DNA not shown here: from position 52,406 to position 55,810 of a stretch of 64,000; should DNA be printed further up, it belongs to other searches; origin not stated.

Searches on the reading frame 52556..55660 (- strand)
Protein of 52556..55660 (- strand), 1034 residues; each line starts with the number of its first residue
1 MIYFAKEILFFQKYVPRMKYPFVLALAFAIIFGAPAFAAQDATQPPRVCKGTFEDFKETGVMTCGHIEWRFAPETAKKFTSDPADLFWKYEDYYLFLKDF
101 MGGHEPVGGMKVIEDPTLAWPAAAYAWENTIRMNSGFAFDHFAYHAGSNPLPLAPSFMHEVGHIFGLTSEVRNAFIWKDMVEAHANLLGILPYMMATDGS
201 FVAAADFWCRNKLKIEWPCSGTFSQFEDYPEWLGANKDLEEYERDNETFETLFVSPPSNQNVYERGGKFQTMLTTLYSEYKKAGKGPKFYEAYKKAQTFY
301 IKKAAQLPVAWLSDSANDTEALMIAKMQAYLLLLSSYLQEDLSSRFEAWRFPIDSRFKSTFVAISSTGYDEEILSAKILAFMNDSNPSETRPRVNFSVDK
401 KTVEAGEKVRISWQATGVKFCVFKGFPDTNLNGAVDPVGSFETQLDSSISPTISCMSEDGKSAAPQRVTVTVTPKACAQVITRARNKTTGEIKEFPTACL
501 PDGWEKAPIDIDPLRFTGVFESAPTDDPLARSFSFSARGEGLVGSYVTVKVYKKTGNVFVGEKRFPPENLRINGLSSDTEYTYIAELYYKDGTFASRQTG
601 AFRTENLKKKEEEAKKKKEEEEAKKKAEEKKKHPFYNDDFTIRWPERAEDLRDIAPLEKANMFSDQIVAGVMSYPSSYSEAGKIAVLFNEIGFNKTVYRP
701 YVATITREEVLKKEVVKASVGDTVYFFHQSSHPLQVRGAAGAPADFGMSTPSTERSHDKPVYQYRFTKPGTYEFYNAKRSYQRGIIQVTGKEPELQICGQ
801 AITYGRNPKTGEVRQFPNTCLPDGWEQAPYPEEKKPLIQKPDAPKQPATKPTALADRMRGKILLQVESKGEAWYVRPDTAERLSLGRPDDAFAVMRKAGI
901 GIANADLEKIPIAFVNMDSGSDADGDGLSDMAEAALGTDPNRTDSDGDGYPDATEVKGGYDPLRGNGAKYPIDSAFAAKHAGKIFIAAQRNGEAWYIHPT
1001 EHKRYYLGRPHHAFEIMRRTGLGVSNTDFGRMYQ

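Call 57: search_protein_families(library=pfam, proteins=[window:52556-55660:-], max_evalue=0.0001)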
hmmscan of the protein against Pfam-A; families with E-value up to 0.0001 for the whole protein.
window:52556-55660:- (1034 aa): 1 family
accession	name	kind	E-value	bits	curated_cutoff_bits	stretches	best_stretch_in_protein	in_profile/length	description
PF18884.5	TSP3_bac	-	1.3e-10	41.3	25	1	922-942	1-21/22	Bacterial TSP3 repeat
